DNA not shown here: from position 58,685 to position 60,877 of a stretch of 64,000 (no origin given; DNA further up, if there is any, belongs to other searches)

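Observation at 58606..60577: A second, stand-alone FkbH plus discrete ACP in the same cluster, without FkbI/FkbK-type dehydrogenases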

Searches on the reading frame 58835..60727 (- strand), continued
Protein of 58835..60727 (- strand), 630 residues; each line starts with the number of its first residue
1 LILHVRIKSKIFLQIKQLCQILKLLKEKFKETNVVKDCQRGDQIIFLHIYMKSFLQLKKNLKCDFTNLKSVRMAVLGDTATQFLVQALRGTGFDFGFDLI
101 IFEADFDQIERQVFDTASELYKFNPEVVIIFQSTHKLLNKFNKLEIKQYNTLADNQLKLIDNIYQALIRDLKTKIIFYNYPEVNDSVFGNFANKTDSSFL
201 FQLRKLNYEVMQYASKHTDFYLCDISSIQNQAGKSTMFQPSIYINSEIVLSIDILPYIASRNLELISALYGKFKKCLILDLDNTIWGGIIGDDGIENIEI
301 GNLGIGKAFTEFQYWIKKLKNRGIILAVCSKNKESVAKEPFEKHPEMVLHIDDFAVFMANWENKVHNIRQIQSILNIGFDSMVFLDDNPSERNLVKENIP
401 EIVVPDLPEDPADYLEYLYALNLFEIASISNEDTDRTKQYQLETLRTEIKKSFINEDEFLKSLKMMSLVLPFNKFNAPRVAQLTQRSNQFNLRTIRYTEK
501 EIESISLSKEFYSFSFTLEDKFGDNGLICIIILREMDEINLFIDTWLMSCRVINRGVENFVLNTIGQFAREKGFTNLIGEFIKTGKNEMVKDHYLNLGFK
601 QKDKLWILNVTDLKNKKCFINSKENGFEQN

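Call 21: find_encoding_contigs(protein=P0094, flank=10000, max_places=2)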
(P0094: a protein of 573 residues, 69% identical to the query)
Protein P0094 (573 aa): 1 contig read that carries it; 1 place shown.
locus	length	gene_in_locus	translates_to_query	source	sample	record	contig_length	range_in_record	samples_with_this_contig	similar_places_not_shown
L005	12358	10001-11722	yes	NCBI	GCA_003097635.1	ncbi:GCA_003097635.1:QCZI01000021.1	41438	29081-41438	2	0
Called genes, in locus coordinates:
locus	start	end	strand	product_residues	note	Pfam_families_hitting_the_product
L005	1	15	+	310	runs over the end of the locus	PF00535:Glycos_transf_2, PF10111:Glyco_tranf_2_2, PF13641:Glyco_tranf_2_3 (weak)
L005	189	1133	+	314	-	PF01073:3Beta_HSD (weak), PF01370:Epimerase, PF02719:Polysacc_synt_2, PF04321:RmlD_sub_bind, PF16363:GDP_Man_Dehyd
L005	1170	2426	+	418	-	-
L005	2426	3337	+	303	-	PF00535:Glycos_transf_2, PF13632:Glyco_trans_2_3 (faint)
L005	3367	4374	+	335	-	PF03102:NeuB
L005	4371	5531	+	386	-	PF02350:Epimerase_2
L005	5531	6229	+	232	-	PF02348:CTP_transf_3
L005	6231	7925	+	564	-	PF13522:GATase_6, PF13537:GATase_7, PF00733:Asn_synthase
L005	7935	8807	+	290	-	PF05050:Methyltransf_21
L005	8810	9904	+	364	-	PF01757:Acyl_transf_3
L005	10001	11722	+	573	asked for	PF21211:FkbH_N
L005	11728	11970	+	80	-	PF00550:PP-binding (faint)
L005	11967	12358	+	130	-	PF01575:MaoC_dehydratas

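Call 22: find_encoding_contigs(protein=P0002, flank=10000, max_places=2)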
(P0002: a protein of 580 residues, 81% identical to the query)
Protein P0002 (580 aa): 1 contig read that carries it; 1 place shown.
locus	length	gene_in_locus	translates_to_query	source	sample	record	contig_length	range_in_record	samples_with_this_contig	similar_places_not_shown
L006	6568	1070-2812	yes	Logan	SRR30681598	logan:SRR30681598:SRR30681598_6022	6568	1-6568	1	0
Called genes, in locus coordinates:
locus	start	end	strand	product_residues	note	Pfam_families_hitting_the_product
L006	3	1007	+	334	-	?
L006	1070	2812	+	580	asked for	PF21211:FkbH_N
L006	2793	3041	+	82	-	-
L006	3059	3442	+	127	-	PF13669:Glyoxalase_4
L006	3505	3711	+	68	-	-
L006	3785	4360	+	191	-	PF00501:AMP-binding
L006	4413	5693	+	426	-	PF00501:AMP-binding, PF13193:AMP-binding_C (weak), PF00550:PP-binding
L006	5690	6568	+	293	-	?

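Call 23: find_encoding_contigs(protein=P0003, flank=10000, max_places=2)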
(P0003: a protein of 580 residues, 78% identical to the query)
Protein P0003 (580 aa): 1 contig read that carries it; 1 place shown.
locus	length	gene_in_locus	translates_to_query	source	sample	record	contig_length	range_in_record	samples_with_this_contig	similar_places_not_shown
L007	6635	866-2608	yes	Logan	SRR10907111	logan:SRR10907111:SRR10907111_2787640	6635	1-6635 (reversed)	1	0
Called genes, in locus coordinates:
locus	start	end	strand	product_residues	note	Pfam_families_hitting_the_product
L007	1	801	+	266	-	?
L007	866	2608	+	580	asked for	PF21211:FkbH_N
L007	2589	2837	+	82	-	-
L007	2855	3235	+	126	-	PF13669:Glyoxalase_4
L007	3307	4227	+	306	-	PF18563:TubC_N, PF00975:Thioesterase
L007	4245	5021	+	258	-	PF22624:AASDHPPT_N (weak), PF01648:ACPS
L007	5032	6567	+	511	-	-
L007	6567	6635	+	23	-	?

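Call 31: find_related_loci(query=window:58835-60577:-, collection=genome_contigs, flank=10000)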
Query window:58835-60577:- (580 aa) in genome_contigs; peptide patterns used: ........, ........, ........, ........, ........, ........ (x = any residue, [..] = any of these).
599 stretches matched a pattern (row limit reached: there are more); 579 encode a relative of the query (tblastn E <= 1e-3); the best 80 are kept; 80 distinct loci.
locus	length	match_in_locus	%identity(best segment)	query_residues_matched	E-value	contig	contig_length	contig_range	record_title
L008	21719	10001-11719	70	1-573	0e+0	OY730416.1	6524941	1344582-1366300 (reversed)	MAG: uncultured Ferruginibacter sp. isolate 52100660-89e0-41f3-aa4d-b5ad2bee9e90 genome assembly, chromosome: 1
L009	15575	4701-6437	71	1-579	0e+0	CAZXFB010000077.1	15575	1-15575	MAG TPA_asm: uncultured Rikenellaceae bacterium isolate SRP272421_co4_225 genome assembly, contig: NODE_10165_length_155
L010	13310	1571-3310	69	1-580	0e+0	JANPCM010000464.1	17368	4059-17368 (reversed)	MAG: Ferruginibacter sp. isolate VAR_78_metabat_510 VAR_78_k141_2588522, whole genome shotgun sequence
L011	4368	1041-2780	68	1-580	0e+0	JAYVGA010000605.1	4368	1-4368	MAG: Chitinophagaceae bacterium isolate GL45_Down_metabinner_8 GL45_Down_metabinner_8_604, whole genome shotgun sequence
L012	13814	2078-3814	70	1-579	0e+0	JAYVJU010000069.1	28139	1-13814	MAG: Ferruginibacter sp. isolate GL53_Down_metabinner_17 GL53_Down_metabinner_17_68, whole genome shotgun sequence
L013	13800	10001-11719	68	1-573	0e+0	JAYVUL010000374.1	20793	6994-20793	MAG: Chitinophagaceae bacterium isolate GL74_UP_metabinner_8 GL74_UP_metabinner_8_373, whole genome shotgun sequence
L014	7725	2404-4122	69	1-573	0e+0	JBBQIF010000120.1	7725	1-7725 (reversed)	MAG: Bacteroidia bacterium isolate Co_metawrap_831 Cmw_831_k141_29635580_length_7725_cov_10.0000, whole genome shotgun s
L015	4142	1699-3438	68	1-580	0e+0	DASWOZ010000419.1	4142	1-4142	MAG TPA_asm: Mucilaginibacter sp. isolate SMAG_U3454 k141_1332275, whole genome shotgun sequence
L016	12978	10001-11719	69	1-573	0e+0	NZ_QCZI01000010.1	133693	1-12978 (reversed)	Flavobacterium psychrotolerans strain RB1R5 NODE_10_length_133693_cov_335.600070, whole genome shotgun sequence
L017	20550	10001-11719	68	1-573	0e+0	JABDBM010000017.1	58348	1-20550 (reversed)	MAG: Bacteroidetes bacterium isolate BWOrgHeat_Nextera63_MAG3 3300020773.a:Ga0206947_1021, whole genome shotgun sequence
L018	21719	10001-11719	70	1-573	0e+0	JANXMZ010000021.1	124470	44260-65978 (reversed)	MAG: Bacteroidetes bacterium isolate 338R_concoct_99_sub 338R_k141_11337, whole genome shotgun sequence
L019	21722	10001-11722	69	1-573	0e+0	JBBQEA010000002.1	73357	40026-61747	MAG: Chitinophagales bacterium isolate Co_metawrap_1129 Cmw_1129_k141_12569748_length_73357_cov_11.0000, whole genome sh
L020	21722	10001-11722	68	1-574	0e+0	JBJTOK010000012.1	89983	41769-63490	MAG: Flavobacteriales bacterium isolate samp_4449_VAMB_700 samp_4449_2163919, whole genome shotgun sequence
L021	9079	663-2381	69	1-573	0e+0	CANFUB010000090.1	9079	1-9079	MAG: Bacteroidetes bacterium isolate Jr-16oct17-287 genome assembly, contig: Jr-16oct17-C14665, whole genome shotgun seq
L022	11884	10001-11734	68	1-578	0e+0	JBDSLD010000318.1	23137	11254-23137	MAG: Ferruginibacter sp. isolate cluster1_bin.361 k127_3159913, whole genome shotgun sequence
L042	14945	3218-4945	67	1-576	0e+0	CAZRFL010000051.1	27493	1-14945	MAG TPA_asm: uncultured Bacteroidales bacterium isolate SRP272421_co1_615 genome assembly, contig: NODE_4030_length_2749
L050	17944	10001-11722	67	1-574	0e+0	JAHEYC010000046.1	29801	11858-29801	MAG: Sphingobacteriaceae bacterium isolate nzgw119 NODE_851_length_29802_cov_3.792392, whole genome shotgun sequence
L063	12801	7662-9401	65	1-580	0e+0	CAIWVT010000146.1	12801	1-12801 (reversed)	uncultured bacterium isolate KR_bin-2776 genome assembly, contig: bin-2776:146/679, whole genome shotgun sequence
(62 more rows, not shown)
